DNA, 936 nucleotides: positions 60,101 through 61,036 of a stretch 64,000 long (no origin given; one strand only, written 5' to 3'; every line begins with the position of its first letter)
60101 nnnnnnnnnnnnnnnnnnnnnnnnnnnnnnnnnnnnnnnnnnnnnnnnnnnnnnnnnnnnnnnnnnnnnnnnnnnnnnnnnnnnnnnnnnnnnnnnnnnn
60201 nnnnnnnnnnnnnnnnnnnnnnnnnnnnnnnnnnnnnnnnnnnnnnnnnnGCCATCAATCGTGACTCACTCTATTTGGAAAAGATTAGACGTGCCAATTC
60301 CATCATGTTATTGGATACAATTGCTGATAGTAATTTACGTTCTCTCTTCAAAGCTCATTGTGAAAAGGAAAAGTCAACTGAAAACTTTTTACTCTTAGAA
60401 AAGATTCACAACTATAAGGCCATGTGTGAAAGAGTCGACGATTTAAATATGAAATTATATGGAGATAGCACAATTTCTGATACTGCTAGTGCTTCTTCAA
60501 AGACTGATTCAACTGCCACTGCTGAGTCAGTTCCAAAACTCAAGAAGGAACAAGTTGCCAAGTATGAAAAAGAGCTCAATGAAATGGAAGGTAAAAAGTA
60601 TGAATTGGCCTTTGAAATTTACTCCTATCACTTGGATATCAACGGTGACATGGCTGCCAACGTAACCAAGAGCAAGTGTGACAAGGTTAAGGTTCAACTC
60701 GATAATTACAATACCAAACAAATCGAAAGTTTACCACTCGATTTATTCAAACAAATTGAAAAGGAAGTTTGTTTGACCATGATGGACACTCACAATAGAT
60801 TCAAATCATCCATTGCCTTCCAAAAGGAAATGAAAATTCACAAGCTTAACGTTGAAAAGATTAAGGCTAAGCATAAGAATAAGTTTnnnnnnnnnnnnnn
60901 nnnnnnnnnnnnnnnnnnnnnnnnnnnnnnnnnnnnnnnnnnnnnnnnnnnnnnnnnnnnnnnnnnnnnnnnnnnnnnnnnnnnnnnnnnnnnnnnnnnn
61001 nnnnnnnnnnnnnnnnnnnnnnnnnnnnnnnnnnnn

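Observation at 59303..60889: Two paralogous membrane-anchored RGS-domain proteins 27 kb apart (30545..32174 and 59303..60889)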

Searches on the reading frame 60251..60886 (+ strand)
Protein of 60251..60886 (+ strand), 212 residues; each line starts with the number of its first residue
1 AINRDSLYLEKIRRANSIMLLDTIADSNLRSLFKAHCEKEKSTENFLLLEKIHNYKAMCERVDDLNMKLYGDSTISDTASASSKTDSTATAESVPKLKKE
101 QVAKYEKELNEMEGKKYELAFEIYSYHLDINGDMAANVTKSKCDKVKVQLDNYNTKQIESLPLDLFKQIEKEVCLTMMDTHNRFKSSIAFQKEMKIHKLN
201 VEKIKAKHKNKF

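Call 29: search_solved_structures(query=A2, max_evalue=10, show_alignments=4)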
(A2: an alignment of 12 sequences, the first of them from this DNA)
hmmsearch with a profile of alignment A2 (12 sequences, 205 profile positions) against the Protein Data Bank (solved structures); distinct sequences matched with E-value up to 10: 8.
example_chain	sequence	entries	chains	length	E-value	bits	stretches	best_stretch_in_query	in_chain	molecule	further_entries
4rgw_A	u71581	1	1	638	0.37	13.9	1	9-109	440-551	Transcription initiation factor TFIID subunit 1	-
5lyn_A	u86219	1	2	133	0.67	13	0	90-133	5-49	Small glutamine-rich tetratricopeptide repeat-containing protein 2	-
5lyp_A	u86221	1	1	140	0.79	12.8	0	91-133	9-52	Small glutamine-rich tetratricopeptide repeat-containing protein 2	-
6mzl_A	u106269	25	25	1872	1.7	11.7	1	9-109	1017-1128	Transcription initiation factor TFIID subunit 1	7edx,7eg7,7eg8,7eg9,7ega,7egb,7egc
6mzd_A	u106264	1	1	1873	1.7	11.7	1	9-109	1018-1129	Transcription initiation factor TFIID subunit 1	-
30ff_DA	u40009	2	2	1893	1.7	11.7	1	9-109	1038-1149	Transcription initiation factor TFIID subunit 1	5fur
4i17_A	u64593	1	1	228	2.4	11.2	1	97-128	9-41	hypothetical protein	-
5mzn_A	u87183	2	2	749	2.5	11.2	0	47-155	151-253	Helicase SEN1,Helicase SEN1 | Helicase SEN1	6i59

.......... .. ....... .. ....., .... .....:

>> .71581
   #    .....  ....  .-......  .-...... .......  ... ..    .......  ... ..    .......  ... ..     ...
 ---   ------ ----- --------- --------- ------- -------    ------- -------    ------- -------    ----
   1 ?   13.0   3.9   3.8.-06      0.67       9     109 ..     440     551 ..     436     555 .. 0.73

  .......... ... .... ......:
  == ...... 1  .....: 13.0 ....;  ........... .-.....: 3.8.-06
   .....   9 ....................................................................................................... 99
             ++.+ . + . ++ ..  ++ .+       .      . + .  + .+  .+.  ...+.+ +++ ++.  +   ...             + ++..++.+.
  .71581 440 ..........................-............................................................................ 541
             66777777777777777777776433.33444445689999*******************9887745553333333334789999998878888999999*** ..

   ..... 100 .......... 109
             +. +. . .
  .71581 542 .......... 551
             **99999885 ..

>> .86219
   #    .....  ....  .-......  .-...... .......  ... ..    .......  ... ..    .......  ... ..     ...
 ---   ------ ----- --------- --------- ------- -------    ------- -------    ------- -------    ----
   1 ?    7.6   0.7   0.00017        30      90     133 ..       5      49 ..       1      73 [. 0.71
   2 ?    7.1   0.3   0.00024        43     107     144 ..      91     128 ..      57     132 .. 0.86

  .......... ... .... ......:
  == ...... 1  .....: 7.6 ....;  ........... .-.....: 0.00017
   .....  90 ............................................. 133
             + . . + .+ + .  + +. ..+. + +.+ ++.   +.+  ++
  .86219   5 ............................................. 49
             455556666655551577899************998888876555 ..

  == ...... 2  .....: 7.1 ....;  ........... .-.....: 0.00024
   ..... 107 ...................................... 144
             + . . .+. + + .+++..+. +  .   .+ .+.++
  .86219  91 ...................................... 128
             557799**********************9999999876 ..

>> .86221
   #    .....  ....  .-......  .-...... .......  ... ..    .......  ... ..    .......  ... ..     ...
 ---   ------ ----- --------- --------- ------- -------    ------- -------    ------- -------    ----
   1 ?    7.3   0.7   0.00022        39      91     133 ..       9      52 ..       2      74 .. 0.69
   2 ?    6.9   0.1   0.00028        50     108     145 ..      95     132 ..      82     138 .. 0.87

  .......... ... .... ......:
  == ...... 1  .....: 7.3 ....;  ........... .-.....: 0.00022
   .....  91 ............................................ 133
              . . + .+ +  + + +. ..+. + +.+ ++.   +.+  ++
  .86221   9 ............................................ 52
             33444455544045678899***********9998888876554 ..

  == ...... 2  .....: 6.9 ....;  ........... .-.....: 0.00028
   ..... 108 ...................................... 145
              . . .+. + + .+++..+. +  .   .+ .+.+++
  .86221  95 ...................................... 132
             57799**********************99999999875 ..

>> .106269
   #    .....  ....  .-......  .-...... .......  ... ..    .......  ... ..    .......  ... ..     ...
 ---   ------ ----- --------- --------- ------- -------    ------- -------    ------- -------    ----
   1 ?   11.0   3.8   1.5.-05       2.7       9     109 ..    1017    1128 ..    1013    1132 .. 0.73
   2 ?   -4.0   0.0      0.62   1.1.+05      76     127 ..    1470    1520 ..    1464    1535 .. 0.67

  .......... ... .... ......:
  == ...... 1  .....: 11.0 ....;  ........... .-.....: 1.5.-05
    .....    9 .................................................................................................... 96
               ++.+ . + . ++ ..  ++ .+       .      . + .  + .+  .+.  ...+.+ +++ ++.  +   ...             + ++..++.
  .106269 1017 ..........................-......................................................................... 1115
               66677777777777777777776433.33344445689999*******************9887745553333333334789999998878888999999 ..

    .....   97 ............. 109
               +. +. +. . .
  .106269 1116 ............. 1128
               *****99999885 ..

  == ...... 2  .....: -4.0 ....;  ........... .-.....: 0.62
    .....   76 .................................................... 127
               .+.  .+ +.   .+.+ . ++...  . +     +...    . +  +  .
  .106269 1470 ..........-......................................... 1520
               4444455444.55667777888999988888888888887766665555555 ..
